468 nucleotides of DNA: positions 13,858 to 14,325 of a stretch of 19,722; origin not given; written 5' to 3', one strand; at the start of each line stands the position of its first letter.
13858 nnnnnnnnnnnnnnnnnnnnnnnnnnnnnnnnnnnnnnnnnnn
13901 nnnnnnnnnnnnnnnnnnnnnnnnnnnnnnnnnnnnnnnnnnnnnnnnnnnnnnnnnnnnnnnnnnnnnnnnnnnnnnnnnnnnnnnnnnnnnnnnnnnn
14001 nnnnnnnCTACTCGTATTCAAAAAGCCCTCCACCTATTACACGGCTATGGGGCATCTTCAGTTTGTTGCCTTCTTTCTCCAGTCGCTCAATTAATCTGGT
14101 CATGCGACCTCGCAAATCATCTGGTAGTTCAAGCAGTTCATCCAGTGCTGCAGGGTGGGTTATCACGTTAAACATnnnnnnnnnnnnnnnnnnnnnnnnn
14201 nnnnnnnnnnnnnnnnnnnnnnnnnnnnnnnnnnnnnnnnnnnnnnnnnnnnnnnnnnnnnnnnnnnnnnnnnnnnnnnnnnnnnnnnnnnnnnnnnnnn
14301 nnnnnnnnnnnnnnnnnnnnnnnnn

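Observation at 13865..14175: HigB/Gp49-family toxin inactivated by a single-base deletion while the HTH antitoxin stays intact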

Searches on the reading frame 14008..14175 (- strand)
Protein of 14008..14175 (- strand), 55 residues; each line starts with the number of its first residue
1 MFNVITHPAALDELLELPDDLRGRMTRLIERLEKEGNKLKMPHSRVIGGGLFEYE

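Call 19: find_encoding_contigs(protein=window:14008-14175:-, flank=3000, max_places=10)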
Protein window:14008-14175:- (55 aa): 1 contig read that carries it; 1 place shown.
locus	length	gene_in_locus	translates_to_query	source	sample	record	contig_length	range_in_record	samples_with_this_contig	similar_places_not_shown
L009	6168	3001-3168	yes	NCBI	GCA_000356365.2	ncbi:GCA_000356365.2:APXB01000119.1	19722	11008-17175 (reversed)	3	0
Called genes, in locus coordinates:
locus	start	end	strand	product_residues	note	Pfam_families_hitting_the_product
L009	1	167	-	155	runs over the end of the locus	PF03245:Phage_lysis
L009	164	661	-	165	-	PF00959:Phage_lysozyme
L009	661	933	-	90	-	PF16080:Phage_holin_2_3 (faint)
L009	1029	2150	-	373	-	PF01555:N6_N4_Mtase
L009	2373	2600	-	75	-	-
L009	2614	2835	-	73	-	PF27407:YubE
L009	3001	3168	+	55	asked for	PF05973:Gp49 (weak)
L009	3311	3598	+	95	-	PF13560:HTH_31, PF12844:HTH_19 (weak), PF01381:HTH_3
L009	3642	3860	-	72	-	-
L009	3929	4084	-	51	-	-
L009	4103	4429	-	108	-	-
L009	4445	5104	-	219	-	-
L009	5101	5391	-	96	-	PF15944:DUF4752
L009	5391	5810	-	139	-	PF06163:DUF977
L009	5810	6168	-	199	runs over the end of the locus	PF16473:Rv2179c-like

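Call 22: list_cluster_members(proteins=[window:14011-14175:-, L006:15930-16238:-, window:13581-13865:-])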
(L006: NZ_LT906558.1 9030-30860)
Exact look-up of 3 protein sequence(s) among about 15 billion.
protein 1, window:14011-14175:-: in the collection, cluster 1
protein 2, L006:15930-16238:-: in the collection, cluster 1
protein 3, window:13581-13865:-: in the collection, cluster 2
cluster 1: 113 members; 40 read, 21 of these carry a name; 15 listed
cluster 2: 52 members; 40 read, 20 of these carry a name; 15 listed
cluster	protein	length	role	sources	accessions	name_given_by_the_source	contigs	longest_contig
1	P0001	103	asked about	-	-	type II toxin-antitoxin system RelE/ParE family toxin [Escherichia coli] | phage-related protein | Type II toxin-antitoxin system RelE/ParE family toxin n=6 Tax=Enterobacteriaceae ...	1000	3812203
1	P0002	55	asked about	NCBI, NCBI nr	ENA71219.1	hypothetical protein EC179550_5202 [Escherichia coli 179550]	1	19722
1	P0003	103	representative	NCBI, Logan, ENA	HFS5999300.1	TPA: type II toxin-antitoxin system RelE/ParE family toxin [Escherichia coli]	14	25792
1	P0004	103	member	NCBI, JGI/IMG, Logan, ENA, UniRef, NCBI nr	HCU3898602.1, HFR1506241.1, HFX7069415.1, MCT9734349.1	type II toxin-antitoxin system RelE/ParE family toxin [Escherichia coli] | type II toxin-antitoxin system RelE/ParE family toxin n=1 Tax=Escherichia coli TaxID=562 ...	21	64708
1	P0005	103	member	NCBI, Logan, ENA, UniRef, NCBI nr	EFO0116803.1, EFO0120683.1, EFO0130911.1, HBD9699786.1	type II toxin-antitoxin system RelE/ParE family toxin [Escherichia albertii] | type II toxin-antitoxin system RelE/ParE family toxin n=1 Tax=Escherichia albertii ...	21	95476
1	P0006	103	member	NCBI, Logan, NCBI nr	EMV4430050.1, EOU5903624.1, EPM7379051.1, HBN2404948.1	type II toxin-antitoxin system RelE/ParE family toxin [Escherichia coli] | type II toxin-antitoxin system RelE/ParE family toxin [Escherichia coli O25b:H4-ST131]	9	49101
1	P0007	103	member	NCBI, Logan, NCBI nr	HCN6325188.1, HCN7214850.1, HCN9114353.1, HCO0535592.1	TPA: type II toxin-antitoxin system RelE/ParE family toxin [Escherichia coli] | type II toxin-antitoxin system RelE/ParE family toxin [Escherichia coli]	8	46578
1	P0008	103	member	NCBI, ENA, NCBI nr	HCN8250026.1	TPA: type II toxin-antitoxin system RelE/ParE family toxin [Escherichia coli] | type II toxin-antitoxin system RelE/ParE family toxin [Escherichia coli]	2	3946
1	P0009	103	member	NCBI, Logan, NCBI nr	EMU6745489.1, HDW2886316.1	type II toxin-antitoxin system RelE/ParE family toxin [Shigella sonnei] | type II toxin-antitoxin system RelE/ParE family toxin [Escherichia coli]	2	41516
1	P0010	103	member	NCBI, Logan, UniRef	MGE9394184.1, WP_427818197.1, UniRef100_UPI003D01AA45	type II toxin-antitoxin system RelE/ParE family toxin [Escherichia coli] | type II toxin-antitoxin system RelE/ParE family toxin n=1 Tax=Escherichia coli TaxID=562 ...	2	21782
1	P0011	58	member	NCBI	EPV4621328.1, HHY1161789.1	type II toxin-antitoxin system RelE/ParE family toxin, partial [Shigella boydii]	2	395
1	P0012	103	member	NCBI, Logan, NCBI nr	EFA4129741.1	type II toxin-antitoxin system RelE/ParE family toxin [Escherichia coli O13]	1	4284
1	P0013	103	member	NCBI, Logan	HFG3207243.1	TPA: type II toxin-antitoxin system RelE/ParE family toxin [Escherichia coli]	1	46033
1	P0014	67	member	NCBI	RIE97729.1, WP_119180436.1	type II toxin-antitoxin system RelE/ParE family toxin, partial [Shigella boydii]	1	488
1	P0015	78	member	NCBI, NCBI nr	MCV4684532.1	type II toxin-antitoxin system RelE/ParE family toxin, partial [Escherichia coli] | type II toxin-antitoxin system RelE/ParE family toxin [Escherichia coli]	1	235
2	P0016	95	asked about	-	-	helix-turn-helix domain-containing protein [Escherichia coli] | DNA-binding XRE family transcriptional regulator | Antitoxin HipB n=2 Tax=Escherichia TaxID=561 RepID=A0A2R4AB36_ECOLX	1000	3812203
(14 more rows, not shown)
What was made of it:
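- On Orphan antitoxin / anti-addiction locus: The stub is on 1 contig, against at least 1000 for the intact toxin (calls 19, 22).
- The stub is on 1 contig; the intact toxin and the antitoxin are each on at least 1000 (calls 19, 22). The lesion is a singleton among at least 1000 occurrences (call 22).
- Tried and rejected: An exact-protein look-up of the stub found 1 contig (calls 19, 22).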

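Call 24: search_protein_families(library=pfam, proteins=[window:14011-14175:-], max_evalue=0.01)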
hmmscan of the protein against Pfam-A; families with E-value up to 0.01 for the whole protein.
window:14011-14175:- (55 aa): 1 family
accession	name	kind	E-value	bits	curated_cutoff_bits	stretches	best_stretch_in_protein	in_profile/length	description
PF05973.20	Gp49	-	5e-07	30.1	23.9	1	12-53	1-42/90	Phage derived protein Gp49-like (DUF891)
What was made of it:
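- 14008..14175 (-): 5' part of the toxin gene: a 55-aa ORF made of 53 native residues, then Tyr-Glu, then TAG. Pfam Gp49 at 30.1 bits, covering profile positions 1-42 of 90 (call 24).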
